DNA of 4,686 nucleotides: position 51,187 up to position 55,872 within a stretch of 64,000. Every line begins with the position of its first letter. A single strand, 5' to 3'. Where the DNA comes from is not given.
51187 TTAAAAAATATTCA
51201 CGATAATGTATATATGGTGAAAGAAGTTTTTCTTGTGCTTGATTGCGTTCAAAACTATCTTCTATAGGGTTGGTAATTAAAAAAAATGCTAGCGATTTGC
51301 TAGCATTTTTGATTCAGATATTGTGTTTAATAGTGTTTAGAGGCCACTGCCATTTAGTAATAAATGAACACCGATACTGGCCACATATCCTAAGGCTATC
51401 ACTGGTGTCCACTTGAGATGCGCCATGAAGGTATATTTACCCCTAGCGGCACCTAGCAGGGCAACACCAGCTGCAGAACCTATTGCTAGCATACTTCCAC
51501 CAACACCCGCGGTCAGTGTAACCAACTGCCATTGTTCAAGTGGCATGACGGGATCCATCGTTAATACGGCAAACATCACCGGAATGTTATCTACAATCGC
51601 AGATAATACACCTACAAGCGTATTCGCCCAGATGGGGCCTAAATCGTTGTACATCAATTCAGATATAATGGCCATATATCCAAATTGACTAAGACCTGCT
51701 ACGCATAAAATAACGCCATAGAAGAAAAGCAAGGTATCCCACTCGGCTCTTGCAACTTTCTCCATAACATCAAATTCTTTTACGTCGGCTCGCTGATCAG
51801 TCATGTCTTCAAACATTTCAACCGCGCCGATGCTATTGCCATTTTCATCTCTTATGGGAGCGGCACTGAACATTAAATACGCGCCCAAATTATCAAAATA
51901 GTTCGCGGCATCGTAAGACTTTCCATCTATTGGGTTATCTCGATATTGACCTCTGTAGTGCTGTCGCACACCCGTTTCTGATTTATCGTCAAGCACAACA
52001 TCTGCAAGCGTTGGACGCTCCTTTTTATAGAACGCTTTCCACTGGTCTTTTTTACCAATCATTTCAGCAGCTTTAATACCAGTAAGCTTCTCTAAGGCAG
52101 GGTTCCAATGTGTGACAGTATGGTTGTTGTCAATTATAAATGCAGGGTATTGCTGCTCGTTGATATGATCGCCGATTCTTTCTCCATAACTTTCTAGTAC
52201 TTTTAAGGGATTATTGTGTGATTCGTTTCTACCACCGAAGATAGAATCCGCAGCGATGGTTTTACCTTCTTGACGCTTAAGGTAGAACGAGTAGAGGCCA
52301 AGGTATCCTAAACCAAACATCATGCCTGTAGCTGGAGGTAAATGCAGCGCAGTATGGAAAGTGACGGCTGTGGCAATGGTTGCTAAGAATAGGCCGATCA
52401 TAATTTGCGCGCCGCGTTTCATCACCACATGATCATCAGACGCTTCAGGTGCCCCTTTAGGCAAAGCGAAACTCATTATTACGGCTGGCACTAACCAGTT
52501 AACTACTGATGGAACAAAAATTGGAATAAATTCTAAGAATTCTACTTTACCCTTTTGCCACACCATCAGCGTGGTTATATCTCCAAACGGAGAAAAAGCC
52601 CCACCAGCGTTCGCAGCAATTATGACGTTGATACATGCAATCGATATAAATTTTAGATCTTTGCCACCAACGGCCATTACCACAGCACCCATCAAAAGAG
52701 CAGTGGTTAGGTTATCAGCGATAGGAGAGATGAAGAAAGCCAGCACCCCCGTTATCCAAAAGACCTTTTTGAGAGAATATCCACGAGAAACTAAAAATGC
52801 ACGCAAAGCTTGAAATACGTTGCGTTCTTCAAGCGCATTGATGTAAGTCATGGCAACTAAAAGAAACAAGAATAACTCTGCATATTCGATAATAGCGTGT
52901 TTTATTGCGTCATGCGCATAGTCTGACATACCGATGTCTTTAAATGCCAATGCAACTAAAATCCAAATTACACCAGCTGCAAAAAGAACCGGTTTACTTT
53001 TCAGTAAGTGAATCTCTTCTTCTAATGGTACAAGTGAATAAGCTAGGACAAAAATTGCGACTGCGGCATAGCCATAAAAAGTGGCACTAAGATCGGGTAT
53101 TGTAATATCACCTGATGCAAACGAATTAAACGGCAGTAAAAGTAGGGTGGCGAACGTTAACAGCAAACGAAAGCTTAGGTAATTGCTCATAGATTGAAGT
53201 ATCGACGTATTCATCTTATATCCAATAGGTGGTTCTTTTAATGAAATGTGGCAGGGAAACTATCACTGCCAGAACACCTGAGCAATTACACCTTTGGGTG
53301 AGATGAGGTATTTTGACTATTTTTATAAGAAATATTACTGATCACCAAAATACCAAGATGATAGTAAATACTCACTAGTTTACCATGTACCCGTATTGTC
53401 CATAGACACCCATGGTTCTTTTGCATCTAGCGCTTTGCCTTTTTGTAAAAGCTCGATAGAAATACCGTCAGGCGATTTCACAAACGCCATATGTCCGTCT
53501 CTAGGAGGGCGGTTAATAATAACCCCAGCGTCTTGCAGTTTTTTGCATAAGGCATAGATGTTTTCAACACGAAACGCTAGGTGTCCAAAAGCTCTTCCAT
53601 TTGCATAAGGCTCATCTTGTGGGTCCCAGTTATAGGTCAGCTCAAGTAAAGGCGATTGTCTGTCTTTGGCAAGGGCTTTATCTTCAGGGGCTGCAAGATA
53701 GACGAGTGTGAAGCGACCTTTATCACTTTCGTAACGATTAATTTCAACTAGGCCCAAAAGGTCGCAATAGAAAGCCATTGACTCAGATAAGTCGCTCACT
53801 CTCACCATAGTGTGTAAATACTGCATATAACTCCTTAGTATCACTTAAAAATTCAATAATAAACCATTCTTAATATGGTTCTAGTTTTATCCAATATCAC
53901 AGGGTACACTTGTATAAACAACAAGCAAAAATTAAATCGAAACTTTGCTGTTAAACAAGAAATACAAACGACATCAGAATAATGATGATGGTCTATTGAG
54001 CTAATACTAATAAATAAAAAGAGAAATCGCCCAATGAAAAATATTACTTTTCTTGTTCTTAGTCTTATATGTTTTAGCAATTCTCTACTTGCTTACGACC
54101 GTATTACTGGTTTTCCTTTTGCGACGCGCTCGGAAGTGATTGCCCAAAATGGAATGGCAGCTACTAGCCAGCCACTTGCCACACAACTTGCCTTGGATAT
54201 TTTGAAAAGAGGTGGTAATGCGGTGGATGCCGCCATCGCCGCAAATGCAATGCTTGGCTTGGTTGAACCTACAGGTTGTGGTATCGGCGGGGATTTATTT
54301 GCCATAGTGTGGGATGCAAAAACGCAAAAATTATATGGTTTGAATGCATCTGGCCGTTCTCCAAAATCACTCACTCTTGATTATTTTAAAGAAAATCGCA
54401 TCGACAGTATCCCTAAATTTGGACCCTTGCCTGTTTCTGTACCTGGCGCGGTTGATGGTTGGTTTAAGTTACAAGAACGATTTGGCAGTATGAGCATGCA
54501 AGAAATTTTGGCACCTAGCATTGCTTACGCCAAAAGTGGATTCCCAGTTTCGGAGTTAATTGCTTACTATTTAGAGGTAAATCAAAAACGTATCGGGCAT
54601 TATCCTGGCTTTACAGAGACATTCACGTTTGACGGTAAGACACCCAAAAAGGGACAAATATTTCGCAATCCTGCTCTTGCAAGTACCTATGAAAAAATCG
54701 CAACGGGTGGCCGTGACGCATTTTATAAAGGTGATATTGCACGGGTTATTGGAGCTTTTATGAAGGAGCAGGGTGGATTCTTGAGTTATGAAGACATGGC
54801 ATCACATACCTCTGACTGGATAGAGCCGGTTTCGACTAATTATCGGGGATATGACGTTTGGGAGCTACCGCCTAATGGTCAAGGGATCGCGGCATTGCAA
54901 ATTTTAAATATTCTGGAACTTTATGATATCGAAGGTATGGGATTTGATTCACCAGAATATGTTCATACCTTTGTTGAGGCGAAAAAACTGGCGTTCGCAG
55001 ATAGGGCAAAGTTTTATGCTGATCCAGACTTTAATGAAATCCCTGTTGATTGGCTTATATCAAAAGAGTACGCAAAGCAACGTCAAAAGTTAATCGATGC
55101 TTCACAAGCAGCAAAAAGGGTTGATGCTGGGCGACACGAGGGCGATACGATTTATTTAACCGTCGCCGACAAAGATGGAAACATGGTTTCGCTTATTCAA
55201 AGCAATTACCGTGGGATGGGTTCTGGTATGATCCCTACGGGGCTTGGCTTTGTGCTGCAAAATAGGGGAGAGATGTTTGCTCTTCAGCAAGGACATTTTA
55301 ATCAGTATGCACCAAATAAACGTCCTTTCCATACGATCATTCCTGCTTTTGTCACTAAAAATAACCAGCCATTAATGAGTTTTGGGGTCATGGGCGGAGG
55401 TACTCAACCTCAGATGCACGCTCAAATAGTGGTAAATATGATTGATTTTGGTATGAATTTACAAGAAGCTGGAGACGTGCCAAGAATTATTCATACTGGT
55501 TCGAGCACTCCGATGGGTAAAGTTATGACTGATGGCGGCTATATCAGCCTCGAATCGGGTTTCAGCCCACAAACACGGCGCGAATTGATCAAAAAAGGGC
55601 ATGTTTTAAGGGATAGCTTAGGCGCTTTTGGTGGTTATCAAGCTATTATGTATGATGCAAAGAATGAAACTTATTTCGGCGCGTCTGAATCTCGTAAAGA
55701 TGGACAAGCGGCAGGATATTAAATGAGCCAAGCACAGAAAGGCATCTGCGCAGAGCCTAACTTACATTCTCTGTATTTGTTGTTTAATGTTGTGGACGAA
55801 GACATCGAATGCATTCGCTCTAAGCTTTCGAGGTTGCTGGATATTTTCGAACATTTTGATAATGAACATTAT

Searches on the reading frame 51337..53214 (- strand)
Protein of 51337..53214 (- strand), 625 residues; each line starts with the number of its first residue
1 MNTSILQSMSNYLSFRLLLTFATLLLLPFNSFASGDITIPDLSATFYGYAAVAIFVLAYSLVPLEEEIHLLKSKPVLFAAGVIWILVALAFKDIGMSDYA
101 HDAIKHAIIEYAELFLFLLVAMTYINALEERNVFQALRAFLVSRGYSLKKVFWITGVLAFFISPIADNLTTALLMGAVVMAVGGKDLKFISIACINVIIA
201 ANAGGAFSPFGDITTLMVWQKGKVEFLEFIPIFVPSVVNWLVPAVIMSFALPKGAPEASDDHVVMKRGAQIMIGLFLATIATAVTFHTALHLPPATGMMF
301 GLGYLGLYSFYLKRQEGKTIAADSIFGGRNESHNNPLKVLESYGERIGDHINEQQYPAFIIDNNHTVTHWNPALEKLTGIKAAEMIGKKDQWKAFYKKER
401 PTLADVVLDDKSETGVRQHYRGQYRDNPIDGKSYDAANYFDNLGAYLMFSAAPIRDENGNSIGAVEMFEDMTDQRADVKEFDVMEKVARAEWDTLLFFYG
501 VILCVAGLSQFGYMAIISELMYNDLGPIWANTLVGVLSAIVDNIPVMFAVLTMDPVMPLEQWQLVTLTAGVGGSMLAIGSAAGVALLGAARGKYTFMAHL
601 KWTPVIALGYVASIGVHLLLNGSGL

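Call 58: search_protein_families(library=pfam, proteins=[window:51337-53214:-], max_evalue=0.001)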
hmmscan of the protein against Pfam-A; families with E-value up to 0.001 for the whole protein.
window:51337-53214:- (625 aa): 5 families
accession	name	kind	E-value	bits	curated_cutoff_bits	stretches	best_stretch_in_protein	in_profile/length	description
PF03600.22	CitMHS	-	8.6e-33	114.3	31.9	2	82-300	16-233/336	Citrate transporter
PF13426.13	PAS_9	-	2.7e-08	34.4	27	1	359-473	5-103/103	PAS domain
PF08448.16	PAS_4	-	1.2e-06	29.1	23.1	0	357-391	7-41/110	PAS fold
PF00989.32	PAS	-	1.2e-05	25.7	22.6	1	357-388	13-44/113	PAS fold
PF08447.18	PAS_3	-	0.00096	19.8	25.6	0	368-425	2-57/89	PAS fold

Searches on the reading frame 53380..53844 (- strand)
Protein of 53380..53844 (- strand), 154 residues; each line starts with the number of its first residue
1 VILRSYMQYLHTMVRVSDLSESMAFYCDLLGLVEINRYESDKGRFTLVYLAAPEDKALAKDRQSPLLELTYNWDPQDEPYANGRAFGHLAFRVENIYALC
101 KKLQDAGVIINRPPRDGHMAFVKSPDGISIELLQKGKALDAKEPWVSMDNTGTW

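Call 58: search_protein_families(library=pfam, proteins=[window:53380-53844:-], max_evalue=0.001)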
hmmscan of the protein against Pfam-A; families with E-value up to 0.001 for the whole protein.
window:53380-53844:- (154 aa): 2 families
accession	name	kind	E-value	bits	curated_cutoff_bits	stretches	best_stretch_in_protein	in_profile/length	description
PF00903.31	Glyoxalase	-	5.4e-18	66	20.6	1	10-132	3-121/121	Glyoxalase/Bleomycin resistance protein/Dioxygenase superfamily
PF13669.12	Glyoxalase_4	-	7.2e-12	46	27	1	11-117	2-101/109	Glyoxalase/Bleomycin resistance protein/Dioxygenase superfamily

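Call 59: search_protein_families(library=ncbifam, proteins=[window:53380-53844:-], max_evalue=0.001)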
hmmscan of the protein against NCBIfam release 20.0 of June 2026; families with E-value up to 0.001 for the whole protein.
window:53380-53844:- (154 aa): 16 families
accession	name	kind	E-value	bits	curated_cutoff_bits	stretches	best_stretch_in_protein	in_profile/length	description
TIGR00068.2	glyox_I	equivalog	3.6e-33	114.5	120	1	10-137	3-142/143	lactoylglutathione lyase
NF050074.1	glyox_I_GloA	exception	2.2e-22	79.4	165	1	9-133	2-120/121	lactoylglutathione lyase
NF007629.0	PRK10291.1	equivalog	8.1e-19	67.8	246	1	7-136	1-127/135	lactoylglutathione lyase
NF050075.1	SMU1112c_YaeR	equivalog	3.8e-08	33.6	140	1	11-133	6-124/125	SMU1112c/YaeR family gloxylase I-like metalloprotein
NF008551.0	PRK11478.1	equivalog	3.9e-06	27.3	148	1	8-134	6-128/129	VOC family protein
NF000125.1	498180014_fosA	hypoth_equivalog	4.8e-06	26.8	250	0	9-38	6-35/129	Fos family putative thiol transferase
NF033933.0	fosA8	exception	7.1e-06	26.3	300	0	85-133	64-115/138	FosA8 family fosfomycin resistance glutathione transferase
NF000496.2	Fos_GSH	equivalog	4.4e-05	23.6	180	0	11-39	7-35/136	fosfomycin resistance glutathione transferase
TIGR03211.1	catechol_2_3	equivalog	8.5e-05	22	320.2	0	7-133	3-116/303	catechol 2,3-dioxygenase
NF000221.4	FosA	exception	9e-05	22.4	250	0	11-132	7-114/137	FosA family fosfomycin resistance glutathione transferase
NF000074.1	299782349_fosC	exception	9.3e-05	22.6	250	0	11-41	7-37/132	FosC2 family fosfomycin resistance glutathione transferase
NF038311.1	FosU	exception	0.00011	22.4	295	0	10-132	6-111/137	FosU family fosfomycin resistance glutathione transferase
NF000026.1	154989_fosA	exception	0.00013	22.2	275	0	11-133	7-115/141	FosA/FosA2 family fosfomycin resistance glutathione transferase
TIGR03081.1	metmalonyl_epim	equivalog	0.00027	21.5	114.95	0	11-132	4-127/129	methylmalonyl-CoA epimerase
TIGR02295.1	HpaD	equivalog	0.0008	18.7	321.4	0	11-56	7-46/298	3,4-dihydroxyphenylacetate 2,3-dioxygenase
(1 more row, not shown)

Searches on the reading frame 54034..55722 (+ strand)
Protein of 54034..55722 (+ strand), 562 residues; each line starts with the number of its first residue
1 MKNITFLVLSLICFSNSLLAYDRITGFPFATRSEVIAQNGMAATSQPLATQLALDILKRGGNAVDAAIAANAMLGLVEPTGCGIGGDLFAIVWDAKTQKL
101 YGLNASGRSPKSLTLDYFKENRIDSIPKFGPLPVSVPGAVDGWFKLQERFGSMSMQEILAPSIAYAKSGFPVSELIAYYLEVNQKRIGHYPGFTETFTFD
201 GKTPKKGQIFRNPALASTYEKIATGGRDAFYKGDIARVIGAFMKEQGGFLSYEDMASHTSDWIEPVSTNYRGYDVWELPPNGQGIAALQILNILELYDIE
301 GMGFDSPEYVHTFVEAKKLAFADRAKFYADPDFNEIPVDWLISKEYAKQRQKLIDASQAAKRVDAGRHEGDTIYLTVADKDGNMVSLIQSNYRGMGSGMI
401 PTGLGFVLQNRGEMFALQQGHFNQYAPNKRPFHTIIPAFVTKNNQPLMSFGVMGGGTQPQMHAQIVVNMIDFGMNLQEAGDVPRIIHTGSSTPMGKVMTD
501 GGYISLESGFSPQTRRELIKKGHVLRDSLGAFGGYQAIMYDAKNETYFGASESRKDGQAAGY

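Call 58: search_protein_families(library=pfam, proteins=[window:54034-55722:+], max_evalue=0.001)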
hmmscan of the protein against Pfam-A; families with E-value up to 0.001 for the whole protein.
window:54034-55722:+ (562 aa): 1 family
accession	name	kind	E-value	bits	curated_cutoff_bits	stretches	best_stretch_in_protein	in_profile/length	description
PF01019.26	G_glu_transpept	-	9.8e-157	523.3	27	1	55-557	2-512/512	Gamma-glutamyltranspeptidase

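Call 59: search_protein_families(library=ncbifam, proteins=[window:54034-55722:+], max_evalue=0.001)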
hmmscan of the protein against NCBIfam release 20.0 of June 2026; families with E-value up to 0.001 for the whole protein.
window:54034-55722:+ (562 aa): 2 families
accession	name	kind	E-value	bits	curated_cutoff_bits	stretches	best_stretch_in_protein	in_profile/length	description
TIGR00066.1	g_glut_trans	equivalog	1.6e-121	406.3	357.85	1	40-554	1-518/518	gamma-glutamyltransferase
NF007187.0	PRK09615.1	equivalog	1.7e-82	277.5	990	1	35-562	45-581/581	gamma-glutamyltransferase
